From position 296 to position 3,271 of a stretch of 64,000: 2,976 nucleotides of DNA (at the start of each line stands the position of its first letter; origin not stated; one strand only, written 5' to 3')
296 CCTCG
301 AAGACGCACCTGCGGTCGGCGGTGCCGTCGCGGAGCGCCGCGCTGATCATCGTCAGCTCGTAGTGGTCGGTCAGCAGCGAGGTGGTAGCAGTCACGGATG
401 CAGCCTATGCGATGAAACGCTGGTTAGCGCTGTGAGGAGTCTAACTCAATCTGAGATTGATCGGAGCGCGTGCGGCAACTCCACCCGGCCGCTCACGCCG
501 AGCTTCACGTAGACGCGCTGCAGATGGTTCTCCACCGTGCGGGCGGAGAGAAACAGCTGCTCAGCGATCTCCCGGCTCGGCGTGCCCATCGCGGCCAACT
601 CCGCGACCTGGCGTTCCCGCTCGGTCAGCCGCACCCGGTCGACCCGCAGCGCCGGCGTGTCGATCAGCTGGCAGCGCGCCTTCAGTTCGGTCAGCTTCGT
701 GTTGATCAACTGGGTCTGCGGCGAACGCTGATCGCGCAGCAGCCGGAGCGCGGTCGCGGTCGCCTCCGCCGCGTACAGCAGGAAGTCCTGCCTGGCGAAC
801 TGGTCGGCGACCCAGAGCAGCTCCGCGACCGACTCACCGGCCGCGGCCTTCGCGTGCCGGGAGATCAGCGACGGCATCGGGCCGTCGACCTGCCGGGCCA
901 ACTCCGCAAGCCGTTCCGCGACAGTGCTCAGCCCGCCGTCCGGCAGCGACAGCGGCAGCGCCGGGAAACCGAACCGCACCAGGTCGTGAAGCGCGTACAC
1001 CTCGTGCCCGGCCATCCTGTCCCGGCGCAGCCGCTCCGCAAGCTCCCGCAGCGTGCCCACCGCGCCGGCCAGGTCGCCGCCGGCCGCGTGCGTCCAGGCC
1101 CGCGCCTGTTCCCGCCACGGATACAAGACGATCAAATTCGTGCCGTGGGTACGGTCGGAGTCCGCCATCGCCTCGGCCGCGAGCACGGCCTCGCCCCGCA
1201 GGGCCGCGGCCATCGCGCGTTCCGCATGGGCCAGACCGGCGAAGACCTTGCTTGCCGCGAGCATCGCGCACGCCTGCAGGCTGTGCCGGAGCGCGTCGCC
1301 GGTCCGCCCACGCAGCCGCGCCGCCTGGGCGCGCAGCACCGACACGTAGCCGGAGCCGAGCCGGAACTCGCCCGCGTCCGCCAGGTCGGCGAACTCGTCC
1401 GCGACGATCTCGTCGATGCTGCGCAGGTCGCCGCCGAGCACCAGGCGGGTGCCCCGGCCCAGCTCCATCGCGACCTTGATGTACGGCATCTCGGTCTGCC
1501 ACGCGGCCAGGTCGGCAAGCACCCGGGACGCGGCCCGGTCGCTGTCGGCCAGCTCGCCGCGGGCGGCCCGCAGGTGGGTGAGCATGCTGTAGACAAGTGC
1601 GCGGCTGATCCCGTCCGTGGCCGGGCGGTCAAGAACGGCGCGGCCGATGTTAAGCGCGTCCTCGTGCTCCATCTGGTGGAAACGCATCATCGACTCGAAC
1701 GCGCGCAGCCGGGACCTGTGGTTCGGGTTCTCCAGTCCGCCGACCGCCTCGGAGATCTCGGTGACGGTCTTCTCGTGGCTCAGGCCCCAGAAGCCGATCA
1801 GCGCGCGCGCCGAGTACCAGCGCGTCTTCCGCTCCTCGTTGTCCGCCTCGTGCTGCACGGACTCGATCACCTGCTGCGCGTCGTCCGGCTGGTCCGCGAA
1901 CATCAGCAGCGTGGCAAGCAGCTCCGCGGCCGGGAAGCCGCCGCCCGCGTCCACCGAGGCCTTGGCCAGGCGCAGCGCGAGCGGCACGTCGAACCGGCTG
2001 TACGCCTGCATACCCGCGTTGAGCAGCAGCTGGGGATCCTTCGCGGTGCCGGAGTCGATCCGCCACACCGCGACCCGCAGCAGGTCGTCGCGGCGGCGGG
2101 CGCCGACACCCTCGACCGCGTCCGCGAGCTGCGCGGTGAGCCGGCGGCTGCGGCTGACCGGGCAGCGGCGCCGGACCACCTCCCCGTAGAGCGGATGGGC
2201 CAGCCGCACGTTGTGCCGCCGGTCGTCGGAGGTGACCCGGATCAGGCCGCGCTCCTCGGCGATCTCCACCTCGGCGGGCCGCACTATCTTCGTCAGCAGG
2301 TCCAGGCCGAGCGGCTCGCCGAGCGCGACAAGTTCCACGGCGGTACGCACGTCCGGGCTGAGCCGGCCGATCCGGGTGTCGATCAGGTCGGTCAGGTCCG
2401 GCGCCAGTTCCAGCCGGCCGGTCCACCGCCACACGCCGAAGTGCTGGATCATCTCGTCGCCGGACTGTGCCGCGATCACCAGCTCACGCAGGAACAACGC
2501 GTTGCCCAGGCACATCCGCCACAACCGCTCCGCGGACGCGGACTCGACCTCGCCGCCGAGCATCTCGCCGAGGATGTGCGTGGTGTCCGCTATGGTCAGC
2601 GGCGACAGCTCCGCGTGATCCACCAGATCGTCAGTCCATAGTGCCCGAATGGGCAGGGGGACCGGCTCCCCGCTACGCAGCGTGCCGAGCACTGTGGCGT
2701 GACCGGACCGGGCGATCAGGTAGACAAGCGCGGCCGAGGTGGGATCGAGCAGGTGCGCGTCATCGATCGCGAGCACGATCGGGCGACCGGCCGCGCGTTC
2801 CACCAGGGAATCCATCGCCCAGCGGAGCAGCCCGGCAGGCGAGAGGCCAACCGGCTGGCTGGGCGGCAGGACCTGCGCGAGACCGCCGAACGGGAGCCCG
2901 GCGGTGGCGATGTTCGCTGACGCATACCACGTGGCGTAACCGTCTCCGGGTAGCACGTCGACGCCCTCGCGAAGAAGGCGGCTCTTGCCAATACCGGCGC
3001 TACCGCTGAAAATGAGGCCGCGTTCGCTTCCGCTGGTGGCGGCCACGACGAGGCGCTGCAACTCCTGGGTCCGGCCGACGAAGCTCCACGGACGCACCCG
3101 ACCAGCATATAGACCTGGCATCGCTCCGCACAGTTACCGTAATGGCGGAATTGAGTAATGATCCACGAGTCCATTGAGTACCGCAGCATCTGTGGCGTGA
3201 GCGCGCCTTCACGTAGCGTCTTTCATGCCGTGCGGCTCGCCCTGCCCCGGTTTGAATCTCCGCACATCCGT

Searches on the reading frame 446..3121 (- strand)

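Call 83: search_protein_families(library=pfam, proteins=[window:446-3121:-], max_evalue=0.001)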
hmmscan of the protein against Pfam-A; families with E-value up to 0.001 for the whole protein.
window:446-3121:- (891 aa): 4 families
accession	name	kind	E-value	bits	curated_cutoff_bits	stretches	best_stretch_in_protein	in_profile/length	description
PF00196.25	GerE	-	3.6e-16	59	23.5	1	832-882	3-53/57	Bacterial regulatory proteins, luxR family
PF13191.12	AAA_16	-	8.2e-10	39.9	32.6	1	14-139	2-158/167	AAA ATPase domain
PF08281.18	Sigma70_r4_2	-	1.1e-07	31.9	25.7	1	831-874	10-54/54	Sigma-70, region 4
PF13401.12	AAA_22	-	0.00018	22.3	27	0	34-137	6-108/130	AAA domain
